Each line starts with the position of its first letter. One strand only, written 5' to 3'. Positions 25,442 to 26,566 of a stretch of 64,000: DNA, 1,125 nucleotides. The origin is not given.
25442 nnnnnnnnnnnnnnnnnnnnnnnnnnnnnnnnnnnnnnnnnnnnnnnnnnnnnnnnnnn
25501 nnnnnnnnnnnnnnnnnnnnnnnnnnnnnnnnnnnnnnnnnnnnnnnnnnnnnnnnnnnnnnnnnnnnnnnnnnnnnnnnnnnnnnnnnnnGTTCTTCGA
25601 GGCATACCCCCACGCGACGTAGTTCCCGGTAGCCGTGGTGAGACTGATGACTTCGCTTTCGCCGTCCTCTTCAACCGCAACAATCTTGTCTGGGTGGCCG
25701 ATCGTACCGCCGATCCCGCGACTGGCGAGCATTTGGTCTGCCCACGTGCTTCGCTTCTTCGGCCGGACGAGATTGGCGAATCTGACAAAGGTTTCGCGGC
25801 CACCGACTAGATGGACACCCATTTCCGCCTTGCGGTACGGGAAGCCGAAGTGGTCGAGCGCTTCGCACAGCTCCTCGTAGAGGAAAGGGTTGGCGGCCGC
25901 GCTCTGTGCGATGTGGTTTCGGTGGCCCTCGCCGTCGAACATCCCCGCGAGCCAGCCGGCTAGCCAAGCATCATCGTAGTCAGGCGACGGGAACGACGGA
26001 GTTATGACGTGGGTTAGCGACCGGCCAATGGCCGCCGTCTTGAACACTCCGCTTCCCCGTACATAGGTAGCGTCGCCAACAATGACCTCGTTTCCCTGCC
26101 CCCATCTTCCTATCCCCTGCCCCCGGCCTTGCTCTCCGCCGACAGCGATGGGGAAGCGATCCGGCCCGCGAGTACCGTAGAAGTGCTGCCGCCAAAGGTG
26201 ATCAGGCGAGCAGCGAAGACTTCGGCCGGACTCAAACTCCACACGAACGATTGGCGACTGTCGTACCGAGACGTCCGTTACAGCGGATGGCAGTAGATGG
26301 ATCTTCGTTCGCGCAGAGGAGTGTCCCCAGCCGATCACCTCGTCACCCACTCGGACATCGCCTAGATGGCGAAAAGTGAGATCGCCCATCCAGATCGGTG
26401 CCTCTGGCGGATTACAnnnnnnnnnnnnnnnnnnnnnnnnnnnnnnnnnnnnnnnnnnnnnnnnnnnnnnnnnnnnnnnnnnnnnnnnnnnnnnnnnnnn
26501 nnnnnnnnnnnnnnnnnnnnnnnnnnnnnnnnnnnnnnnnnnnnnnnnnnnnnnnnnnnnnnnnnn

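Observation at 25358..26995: Related inteins inside two phage glycosyltransferase genes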

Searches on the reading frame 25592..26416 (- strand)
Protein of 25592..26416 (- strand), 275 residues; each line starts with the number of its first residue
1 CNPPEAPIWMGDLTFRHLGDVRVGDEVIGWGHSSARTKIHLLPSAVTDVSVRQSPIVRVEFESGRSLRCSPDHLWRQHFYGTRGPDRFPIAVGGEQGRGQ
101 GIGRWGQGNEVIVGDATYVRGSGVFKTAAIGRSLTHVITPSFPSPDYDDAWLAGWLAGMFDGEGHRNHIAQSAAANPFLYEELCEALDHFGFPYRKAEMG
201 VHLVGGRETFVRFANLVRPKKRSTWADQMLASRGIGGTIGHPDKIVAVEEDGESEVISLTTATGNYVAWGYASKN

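Call 4: search_protein_families(library=pfam, max_evalue=1, proteins=[window:25592-26416:-])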
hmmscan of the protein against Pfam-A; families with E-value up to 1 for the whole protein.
seq(275 aa): 1 family
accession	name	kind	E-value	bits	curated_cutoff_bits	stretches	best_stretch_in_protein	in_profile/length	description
PF14528.11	LAGLIDADG_3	-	0.076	13.7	22.5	1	151-216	2-80/82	LAGLIDADG-like domain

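Call 9: search_solved_structures(query=window:25592-26416:-, max_evalue=10, show_alignments=2)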
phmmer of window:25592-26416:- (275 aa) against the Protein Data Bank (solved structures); distinct sequences matched with E-value up to 10: 6.
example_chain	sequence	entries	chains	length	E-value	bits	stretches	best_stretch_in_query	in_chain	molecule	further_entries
9mnt_H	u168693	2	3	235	0.021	17.5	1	79-134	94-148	RM1-73 Fab heavy chain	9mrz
7m51_H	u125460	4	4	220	0.21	14.2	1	95-134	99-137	B6 antigen-binding (Fab) fragment heavy chain | B6 antigen binding fragment (Fab) heavy chain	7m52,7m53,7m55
9z2h_H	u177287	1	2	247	0.25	14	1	95-134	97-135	Fab heavy chain of the A10 antibody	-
4ocw_H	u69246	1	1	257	0.39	13.3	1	65-134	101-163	CAP256-VRC26.06 heavy chain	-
6uyg_A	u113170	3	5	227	0.4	13.3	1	91-134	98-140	Fab E1 heavy chain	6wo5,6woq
7xy8_H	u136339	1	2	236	0.67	12.6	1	96-136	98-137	heavy chain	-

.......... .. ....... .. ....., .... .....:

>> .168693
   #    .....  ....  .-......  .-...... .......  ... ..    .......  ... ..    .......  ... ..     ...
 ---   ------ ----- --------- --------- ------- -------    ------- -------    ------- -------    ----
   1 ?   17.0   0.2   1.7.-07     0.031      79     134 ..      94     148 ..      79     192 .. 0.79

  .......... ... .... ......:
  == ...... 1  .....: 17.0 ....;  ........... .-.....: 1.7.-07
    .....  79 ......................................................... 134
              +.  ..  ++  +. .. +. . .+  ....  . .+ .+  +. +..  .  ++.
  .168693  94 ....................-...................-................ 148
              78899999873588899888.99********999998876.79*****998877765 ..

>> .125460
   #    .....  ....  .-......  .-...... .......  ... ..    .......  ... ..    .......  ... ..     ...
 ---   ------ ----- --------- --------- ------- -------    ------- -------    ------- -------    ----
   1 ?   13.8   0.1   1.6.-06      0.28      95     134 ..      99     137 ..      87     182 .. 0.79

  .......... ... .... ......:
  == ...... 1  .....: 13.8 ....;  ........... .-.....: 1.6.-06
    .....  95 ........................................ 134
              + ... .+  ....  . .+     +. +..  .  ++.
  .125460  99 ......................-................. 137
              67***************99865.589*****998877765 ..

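Call 45: search_protein_representatives(protein=window:25592-26416:-)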
Query: 275 residues. Proteins with E-value up to 0.001 (for the whole library): 1450; up to 1e-10: 594; up to 1e-30: 137. The best 150 are listed.
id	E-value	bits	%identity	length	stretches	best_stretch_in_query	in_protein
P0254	1.9e-66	240.9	51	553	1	1-275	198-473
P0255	6.5e-61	222.7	54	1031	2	122-275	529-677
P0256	2.5e-60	220.8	40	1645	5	123-275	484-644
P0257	7.4e-56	206.1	51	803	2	122-275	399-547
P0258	4.6e-51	190.4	50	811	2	123-275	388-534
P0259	1.4e-50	188.8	51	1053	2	125-275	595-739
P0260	1.6e-50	188.6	50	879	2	125-275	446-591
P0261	2.5e-49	184.7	52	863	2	129-275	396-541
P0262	1.1e-48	182.6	48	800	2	127-275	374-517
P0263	1.3e-48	182.4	48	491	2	122-275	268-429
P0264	6.1e-48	180.1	46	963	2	125-275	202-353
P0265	1.5e-47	178.8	45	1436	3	125-275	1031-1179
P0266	2.2e-47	178.3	43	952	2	120-275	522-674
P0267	4.2e-47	177.4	49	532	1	1-275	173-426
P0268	2.3e-46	175.0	44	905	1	1-275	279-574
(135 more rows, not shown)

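Call 54: search_protein_families(library=pfam, alignment_id=A5, max_evalue=0.00001)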
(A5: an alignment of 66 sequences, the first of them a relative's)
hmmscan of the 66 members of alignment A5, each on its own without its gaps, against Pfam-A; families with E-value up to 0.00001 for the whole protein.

A. member 1, P0254 (553 aa): 1 family
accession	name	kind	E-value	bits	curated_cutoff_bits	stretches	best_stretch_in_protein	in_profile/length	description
PF13704.12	Glyco_tranf_2_4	-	3.8e-14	53.4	27.5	1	10-102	1-90/98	Glycosyl transferase family 2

B. families by the number of members that match (of 66 scanned): 20 families
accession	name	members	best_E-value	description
PF00176.29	SNF2-rel_dom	28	9.4e-40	SNF2-related domain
PF00271.37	Helicase_C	26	1.5e-20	Helicase conserved C-terminal domain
PF04851.21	ResIII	11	3.7e-10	Type III restriction enzyme, res subunit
PF01507.26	PAPS_reduct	5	1.3e-15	Phosphoadenosine phosphosulfate reductase domain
PF11922.13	DUF3440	4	7.7e-15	Domain of unknown function (DUF3440)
PF02868.21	Peptidase_M4_C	3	2.1e-47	Thermolysin metallopeptidase, alpha-helical domain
PF01447.24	Peptidase_M4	3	4.7e-21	Thermolysin metallopeptidase, catalytic domain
PF14890.11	Intein_splicing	3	7.7e-15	Intein splicing domain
PF00476.26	DNA_pol_A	2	1.7e-38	DNA polymerase family A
PF00535.33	Glycos_transf_2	2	4.5e-23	Glycosyl transferase family 2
PF17289.8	Terminase_6C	2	7.3e-11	Terminase RNaseH-like domain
PF00270.35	DEAD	2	6e-07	DEAD/DEAH box helicase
PF03237.21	Terminase_6N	2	7.1e-07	Terminase large subunit, T4likevirus-type, N-terminal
PF00136.26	DNA_pol_B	1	1.5e-29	DNA polymerase family B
PF14528.11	LAGLIDADG_3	1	1.3e-17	LAGLIDADG-like domain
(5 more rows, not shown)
